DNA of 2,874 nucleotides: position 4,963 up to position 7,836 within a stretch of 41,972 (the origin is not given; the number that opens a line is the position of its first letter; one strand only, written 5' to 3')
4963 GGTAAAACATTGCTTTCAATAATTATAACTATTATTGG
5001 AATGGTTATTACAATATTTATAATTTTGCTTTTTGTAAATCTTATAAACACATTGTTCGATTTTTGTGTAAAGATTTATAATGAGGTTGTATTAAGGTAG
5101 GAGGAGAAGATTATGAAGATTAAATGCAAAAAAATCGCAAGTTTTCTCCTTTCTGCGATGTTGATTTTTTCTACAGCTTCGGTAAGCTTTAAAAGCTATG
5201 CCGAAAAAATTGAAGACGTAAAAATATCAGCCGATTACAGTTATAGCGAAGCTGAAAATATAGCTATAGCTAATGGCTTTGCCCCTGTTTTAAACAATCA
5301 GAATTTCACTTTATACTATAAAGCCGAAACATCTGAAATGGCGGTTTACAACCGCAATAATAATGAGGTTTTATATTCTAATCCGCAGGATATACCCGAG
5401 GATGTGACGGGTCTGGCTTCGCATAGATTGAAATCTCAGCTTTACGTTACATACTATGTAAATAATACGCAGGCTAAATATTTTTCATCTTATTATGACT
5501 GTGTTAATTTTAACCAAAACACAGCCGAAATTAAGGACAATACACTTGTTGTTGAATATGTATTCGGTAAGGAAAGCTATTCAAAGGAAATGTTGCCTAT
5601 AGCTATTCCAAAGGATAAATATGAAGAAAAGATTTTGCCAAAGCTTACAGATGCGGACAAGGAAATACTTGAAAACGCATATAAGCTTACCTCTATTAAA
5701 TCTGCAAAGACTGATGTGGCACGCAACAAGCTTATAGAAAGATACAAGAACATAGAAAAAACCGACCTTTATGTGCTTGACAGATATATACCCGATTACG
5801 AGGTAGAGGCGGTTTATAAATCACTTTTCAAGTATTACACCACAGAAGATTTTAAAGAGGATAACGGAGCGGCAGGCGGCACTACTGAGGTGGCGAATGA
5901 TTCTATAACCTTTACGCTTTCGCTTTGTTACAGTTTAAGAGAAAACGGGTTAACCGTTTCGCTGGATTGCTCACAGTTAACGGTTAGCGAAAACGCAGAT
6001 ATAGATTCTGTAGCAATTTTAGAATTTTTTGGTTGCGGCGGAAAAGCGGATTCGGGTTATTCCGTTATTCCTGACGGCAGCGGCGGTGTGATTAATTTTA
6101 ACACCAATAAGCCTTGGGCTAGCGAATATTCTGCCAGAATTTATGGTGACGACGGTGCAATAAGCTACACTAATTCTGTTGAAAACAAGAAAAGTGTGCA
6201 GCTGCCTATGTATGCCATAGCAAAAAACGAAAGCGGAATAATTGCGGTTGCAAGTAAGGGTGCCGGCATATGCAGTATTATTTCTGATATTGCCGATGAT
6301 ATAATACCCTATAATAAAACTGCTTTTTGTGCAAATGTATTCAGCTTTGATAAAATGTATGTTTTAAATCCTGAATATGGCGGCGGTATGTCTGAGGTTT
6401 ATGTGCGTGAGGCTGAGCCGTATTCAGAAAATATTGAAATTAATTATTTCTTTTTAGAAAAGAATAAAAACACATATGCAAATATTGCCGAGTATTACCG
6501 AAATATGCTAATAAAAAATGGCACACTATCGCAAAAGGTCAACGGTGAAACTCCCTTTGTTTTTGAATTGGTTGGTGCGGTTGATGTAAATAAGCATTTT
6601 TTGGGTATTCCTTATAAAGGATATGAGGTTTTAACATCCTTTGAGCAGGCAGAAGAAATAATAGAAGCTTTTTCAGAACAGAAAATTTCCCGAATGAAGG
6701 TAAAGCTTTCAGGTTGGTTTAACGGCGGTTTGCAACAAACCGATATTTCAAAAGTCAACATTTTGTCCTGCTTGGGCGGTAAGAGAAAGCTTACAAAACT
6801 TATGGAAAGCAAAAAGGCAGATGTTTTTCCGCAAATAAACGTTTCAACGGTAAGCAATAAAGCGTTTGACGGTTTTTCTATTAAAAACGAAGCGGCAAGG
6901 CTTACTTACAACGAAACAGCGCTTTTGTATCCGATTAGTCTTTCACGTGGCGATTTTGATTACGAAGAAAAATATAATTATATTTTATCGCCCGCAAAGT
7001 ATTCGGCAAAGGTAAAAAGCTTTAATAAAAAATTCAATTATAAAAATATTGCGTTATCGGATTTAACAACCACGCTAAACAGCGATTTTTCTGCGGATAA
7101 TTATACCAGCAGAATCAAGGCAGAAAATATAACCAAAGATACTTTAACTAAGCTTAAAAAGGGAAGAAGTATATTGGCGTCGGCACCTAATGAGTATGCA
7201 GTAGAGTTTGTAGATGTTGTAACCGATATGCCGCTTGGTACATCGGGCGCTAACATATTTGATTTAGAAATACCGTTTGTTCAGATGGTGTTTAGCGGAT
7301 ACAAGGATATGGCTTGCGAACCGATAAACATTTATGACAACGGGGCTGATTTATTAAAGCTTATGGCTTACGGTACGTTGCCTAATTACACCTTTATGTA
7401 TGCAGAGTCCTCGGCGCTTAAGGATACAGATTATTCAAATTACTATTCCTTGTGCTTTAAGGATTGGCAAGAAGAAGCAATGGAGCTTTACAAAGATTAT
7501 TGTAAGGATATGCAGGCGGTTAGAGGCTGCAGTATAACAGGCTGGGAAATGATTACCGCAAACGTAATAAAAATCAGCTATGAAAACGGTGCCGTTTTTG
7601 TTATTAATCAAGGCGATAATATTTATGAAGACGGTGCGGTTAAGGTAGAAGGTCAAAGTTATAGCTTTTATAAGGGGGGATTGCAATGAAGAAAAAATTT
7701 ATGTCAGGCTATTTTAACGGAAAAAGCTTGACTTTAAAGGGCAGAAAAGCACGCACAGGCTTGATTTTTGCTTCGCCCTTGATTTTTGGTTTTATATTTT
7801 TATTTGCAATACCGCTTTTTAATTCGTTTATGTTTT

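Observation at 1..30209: ~30 kb one-strand glycan-utilisation-type cluster with no recognisable classical CAZyme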

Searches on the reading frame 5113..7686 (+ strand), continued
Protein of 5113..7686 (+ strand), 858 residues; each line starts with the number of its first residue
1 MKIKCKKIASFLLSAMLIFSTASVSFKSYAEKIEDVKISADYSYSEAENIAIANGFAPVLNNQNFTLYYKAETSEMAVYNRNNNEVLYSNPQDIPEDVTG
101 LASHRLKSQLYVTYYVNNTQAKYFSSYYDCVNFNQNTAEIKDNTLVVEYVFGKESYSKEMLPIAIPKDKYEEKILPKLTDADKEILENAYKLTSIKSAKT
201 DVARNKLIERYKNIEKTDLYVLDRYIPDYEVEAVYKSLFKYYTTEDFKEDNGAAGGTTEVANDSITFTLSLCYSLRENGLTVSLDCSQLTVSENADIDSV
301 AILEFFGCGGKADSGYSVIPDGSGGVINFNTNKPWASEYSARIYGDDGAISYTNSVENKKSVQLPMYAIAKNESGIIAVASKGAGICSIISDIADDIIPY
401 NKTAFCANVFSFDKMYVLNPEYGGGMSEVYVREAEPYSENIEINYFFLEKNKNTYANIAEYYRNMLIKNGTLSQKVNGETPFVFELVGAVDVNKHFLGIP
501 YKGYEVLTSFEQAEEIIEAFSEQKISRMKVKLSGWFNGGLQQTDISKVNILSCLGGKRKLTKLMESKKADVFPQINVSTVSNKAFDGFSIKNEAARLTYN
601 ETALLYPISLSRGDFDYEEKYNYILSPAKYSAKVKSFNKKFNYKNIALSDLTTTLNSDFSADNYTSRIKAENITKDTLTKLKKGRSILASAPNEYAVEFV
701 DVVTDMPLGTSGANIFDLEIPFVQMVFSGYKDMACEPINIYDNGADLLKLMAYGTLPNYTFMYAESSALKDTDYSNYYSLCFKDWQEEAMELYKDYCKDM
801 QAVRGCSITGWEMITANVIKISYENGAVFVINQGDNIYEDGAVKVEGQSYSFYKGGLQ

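Call 74: search_protein_families(library=pfam, proteins=[L001:1122-2960:-, L001:1-970:-, L001:14568-15569:+], max_evalue=0.1)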
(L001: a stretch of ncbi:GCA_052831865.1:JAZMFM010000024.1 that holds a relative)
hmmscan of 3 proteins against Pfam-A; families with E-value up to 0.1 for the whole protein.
L001:1122-2960:- (612 aa): 4 families
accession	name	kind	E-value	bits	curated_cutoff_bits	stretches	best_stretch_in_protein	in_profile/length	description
PF00150.24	Cellulase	-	1.1e-06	28.8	23.5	1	61-309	48-268/272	Cellulase (glycosyl hydrolase family 5)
PF08532.16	Glyco_hydro_42M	-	0.00071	19.6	25.8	1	449-527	106-189/207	Beta-galactosidase trimerisation domain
PF07344.16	Amastin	-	0.064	13.6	27.2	0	153-193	24-64/157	Amastin surface glycoprotein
PF02449.21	Glyco_hydro_42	-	0.086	12.6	21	0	19-60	2-44/376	Beta-galactosidase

L001:1-970:- (323 aa): 0 families

L001:14568-15569:+ (333 aa): 0 families

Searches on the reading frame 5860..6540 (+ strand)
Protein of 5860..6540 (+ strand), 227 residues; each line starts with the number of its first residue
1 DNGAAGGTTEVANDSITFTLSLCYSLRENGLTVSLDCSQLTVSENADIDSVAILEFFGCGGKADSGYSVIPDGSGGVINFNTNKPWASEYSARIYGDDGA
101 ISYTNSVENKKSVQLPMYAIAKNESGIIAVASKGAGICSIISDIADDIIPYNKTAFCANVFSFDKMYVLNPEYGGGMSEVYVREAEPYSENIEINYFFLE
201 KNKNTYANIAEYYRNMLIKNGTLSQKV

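Call 85: search_protein_families(library=pfam, proteins=[window:5860-6540:+], max_evalue=10)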
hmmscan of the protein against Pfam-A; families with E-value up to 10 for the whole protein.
window:5860-6540:+ (227 aa): 1 family
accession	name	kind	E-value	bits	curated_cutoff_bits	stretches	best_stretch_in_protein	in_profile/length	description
PF18952.6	DUF5696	-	2.8e-49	168.6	25.6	1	9-226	15-231/612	Family of unknown function (DUF5696)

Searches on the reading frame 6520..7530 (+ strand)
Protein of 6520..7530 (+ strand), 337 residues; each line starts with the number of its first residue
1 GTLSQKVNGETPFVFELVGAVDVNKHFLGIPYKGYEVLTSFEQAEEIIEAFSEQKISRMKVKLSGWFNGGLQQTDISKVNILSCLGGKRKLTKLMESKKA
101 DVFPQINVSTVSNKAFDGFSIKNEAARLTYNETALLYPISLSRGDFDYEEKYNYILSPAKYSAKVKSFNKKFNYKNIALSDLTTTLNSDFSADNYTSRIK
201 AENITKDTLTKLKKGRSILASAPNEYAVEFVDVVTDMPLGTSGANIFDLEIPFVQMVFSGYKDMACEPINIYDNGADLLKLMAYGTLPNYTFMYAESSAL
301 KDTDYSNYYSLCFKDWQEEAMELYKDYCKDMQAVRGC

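Call 85: search_protein_families(library=pfam, proteins=[window:6520-7530:+], max_evalue=10)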
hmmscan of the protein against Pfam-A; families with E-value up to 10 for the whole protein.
window:6520-7530:+ (337 aa): 3 families
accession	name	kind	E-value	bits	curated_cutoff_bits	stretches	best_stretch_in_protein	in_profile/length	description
PF18952.6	DUF5696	-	9.4e-87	292.4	25.6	1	3-336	228-567/612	Family of unknown function (DUF5696)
PF21975.1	ASNSD1-SEP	-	0.09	13.3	27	1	182-237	14-68/96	ASNSD1 upstream open reading frame protein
PF02491.25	SHS2_FTSA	-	0.25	12.2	25.4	1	211-245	37-70/79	SHS2 domain inserted in FTSA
